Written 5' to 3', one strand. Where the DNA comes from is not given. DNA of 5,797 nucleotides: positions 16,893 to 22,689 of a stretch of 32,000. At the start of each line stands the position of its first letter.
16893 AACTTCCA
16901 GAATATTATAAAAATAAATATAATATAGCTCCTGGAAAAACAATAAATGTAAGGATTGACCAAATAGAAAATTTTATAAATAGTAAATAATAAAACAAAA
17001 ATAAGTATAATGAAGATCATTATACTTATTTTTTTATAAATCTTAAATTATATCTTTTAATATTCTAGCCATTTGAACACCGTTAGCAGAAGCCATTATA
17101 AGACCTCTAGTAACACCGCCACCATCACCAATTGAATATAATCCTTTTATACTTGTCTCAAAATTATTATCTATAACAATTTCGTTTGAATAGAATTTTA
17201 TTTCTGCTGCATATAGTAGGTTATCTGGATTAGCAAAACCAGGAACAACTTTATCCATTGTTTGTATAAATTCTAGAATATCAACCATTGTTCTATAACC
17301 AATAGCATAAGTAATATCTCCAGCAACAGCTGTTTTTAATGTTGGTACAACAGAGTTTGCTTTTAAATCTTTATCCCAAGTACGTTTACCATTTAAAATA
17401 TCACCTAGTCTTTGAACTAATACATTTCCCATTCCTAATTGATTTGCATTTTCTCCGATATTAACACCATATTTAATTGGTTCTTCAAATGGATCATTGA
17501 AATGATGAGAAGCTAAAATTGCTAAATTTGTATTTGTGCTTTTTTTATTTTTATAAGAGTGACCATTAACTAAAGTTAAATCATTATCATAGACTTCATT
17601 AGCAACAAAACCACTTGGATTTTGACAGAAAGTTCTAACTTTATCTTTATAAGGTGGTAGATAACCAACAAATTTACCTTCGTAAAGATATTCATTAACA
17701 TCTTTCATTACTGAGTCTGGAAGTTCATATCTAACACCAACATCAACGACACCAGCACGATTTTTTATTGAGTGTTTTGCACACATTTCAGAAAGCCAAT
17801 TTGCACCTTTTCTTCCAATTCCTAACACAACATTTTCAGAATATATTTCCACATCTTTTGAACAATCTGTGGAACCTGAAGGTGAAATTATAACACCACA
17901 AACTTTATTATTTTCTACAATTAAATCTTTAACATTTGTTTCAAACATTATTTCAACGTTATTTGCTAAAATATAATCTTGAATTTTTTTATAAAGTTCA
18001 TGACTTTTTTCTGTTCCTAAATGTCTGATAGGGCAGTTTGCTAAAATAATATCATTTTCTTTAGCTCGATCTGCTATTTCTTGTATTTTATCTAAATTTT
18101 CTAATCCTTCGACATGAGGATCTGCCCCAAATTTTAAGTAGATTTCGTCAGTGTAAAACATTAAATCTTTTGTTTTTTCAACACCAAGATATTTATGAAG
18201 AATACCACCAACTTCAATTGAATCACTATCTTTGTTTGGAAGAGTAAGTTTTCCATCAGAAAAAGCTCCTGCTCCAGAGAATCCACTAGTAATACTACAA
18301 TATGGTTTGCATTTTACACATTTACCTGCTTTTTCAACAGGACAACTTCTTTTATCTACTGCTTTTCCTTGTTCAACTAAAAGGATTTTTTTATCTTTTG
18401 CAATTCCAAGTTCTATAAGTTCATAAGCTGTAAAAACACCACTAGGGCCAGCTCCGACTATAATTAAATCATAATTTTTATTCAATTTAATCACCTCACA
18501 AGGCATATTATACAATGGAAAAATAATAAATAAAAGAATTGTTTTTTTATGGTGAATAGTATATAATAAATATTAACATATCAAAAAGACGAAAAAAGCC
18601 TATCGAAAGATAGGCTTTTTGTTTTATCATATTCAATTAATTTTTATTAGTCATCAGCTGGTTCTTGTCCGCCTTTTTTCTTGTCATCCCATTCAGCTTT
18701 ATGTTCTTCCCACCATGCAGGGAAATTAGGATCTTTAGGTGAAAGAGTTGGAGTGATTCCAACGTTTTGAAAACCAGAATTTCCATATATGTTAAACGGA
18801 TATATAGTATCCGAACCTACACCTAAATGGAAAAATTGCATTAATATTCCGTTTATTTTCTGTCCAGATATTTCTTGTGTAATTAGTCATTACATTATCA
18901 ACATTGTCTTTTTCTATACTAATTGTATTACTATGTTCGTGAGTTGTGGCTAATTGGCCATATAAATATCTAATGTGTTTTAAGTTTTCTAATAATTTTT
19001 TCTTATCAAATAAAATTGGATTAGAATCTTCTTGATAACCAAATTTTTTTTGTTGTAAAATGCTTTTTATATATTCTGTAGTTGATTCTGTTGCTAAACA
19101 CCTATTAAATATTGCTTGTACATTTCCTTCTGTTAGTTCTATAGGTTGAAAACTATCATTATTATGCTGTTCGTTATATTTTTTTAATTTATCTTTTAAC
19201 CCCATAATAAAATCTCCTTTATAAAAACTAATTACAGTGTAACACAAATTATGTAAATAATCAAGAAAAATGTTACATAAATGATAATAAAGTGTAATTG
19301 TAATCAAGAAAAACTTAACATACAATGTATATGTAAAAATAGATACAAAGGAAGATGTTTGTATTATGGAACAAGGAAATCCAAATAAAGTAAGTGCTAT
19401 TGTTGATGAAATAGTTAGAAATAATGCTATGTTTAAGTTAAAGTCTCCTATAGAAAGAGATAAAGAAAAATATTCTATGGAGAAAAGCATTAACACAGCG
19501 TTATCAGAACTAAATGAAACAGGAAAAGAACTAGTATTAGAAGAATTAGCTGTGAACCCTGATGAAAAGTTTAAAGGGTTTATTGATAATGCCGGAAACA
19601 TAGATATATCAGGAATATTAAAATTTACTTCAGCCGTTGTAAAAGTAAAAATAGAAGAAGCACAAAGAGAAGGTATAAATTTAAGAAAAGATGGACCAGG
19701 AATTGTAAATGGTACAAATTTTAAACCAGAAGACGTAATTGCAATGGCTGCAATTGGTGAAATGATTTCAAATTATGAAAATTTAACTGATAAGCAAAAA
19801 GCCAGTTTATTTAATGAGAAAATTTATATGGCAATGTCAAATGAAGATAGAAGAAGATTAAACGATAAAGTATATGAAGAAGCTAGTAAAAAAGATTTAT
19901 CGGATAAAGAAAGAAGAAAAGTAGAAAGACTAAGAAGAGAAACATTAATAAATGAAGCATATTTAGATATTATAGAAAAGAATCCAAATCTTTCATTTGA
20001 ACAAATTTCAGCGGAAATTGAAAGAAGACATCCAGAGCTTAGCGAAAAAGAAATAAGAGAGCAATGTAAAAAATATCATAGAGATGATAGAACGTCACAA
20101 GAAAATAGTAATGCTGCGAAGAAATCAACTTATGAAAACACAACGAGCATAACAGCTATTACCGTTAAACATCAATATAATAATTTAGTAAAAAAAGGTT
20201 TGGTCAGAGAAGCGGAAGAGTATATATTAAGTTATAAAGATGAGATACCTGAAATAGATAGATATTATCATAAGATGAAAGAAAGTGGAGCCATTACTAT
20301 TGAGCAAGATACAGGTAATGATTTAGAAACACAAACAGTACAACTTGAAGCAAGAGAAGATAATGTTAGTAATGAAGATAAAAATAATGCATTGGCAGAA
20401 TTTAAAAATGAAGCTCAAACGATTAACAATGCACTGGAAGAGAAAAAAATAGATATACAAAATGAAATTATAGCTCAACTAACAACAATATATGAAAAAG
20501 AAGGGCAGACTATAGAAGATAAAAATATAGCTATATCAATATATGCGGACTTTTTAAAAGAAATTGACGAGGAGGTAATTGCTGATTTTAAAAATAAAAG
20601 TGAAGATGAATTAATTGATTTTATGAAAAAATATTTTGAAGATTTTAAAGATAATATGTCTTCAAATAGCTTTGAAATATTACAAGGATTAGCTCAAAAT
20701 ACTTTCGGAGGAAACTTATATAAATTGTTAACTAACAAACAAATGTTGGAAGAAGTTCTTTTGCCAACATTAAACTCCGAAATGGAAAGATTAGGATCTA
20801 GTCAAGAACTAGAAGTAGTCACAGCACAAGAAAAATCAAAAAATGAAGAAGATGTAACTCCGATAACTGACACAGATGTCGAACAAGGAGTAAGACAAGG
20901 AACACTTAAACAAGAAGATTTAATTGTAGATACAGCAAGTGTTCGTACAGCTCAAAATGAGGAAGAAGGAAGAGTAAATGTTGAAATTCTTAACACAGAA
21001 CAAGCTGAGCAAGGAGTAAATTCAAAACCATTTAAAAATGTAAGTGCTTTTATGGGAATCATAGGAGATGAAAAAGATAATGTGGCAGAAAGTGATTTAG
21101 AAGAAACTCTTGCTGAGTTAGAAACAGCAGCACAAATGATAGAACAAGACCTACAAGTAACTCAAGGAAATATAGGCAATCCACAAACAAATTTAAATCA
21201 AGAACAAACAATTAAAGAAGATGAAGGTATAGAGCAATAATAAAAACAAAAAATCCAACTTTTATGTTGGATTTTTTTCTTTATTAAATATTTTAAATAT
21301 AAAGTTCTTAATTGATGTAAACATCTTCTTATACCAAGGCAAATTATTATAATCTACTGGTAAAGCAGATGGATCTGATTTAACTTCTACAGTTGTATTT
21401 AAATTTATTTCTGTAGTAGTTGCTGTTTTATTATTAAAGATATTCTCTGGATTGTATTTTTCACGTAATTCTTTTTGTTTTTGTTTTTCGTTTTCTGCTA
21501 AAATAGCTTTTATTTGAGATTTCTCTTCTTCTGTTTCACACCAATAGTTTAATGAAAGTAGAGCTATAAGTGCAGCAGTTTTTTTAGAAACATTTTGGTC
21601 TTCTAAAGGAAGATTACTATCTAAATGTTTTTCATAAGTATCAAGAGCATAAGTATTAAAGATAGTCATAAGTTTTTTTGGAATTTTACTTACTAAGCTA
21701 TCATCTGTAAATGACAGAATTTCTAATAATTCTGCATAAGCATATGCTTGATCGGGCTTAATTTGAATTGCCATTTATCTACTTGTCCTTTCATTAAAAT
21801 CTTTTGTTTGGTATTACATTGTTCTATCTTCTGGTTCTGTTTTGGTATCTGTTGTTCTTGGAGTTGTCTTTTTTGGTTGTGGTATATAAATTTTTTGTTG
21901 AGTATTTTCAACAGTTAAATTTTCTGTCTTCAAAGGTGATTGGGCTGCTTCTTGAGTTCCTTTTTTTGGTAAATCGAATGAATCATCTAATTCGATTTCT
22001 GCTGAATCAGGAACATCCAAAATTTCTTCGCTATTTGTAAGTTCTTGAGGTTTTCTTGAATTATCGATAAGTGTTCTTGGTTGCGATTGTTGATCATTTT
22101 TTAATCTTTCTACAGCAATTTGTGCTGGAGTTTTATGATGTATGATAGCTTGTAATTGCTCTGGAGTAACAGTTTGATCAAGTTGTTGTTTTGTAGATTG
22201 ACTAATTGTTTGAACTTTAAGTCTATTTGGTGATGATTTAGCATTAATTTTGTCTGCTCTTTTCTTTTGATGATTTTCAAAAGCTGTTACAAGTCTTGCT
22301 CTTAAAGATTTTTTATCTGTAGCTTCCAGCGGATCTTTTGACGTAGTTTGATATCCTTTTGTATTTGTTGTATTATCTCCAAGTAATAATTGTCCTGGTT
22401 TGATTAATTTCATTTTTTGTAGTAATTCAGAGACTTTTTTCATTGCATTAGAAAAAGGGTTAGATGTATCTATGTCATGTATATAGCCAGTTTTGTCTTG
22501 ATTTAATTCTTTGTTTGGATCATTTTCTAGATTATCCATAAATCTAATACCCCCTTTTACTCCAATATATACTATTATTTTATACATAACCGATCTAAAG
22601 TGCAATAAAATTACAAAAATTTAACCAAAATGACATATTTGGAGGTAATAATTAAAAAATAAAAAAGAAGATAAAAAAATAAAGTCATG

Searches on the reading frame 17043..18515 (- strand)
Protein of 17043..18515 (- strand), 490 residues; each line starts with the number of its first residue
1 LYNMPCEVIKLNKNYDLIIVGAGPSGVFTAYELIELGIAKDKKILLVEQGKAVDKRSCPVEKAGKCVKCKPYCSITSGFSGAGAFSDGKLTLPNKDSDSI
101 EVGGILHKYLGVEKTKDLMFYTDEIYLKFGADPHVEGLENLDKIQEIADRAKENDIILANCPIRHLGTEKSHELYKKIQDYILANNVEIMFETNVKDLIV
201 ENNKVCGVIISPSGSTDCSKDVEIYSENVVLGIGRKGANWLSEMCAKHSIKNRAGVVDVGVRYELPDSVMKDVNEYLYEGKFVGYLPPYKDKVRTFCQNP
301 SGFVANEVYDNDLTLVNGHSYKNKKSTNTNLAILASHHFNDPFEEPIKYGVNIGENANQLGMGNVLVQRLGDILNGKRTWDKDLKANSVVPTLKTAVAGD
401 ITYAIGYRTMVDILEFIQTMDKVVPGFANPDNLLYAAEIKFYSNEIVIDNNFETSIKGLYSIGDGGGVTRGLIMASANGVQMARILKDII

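Call 14: search_protein_families(library=pfam, proteins=[window:17043-18515:-], max_evalue=0.001)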
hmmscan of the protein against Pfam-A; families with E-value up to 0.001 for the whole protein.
window:17043-18515:- (490 aa): 7 families
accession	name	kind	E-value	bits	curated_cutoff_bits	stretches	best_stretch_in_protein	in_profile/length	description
PF07992.20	Pyr_redox_2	-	6.5e-11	42.6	26.1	0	15-63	1-45/291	Pyridine nucleotide-disulphide oxidoreductase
PF21688.3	FAD-depend_C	-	4.5e-10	40.5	27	1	291-438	44-194/197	FAD-dependent protein, C-terminal domain-like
PF00890.30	FAD_binding_2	-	3.8e-07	30.1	20.4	0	172-243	142-211/414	FAD binding domain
PF01946.23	Thi4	-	2.7e-05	24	26.2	0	14-49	17-49/235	Thi4 family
PF01266.30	DAO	-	9.9e-05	22.5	27.9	0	16-51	1-32/353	FAD dependent oxidoreductase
PF03486.20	HI0933_like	-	0.00042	20.3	50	0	16-55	2-37/244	HI0933-like protein Rossmann domain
PF01134.28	GIDA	-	0.00087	18.9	22.1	0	175-212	98-135/391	Glucose inhibited division protein A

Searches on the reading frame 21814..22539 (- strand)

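Call 6: search_protein_families(library=pfam, proteins=[window:21814-22539:-], max_evalue=0.1)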
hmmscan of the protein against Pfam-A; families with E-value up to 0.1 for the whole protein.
window:21814-22539:- (241 aa): 1 family
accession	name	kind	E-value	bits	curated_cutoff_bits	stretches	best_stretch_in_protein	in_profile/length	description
PF17832.7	Pre-PUA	-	0.046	14.8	23.5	0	64-110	6-52/86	Pre-PUA-like domain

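Call 15: search_protein_families(library=phrogs, proteins=[window:21814-22539:-], max_evalue=0.01)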
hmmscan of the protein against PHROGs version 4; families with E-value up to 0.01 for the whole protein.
window:21814-22539:- (241 aa): 0 families

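Call 72: search_protein_families(library=padloc, proteins=[window:21814-22539:-], max_evalue=0.01)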
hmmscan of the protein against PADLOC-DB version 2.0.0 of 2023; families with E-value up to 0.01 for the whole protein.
window:21814-22539:- (241 aa): 0 families

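Call 73: search_protein_families(library=ncbifam, proteins=[window:21814-22539:-], max_evalue=0.01)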
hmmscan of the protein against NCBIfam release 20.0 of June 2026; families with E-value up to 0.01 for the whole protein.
window:21814-22539:- (241 aa): 0 families
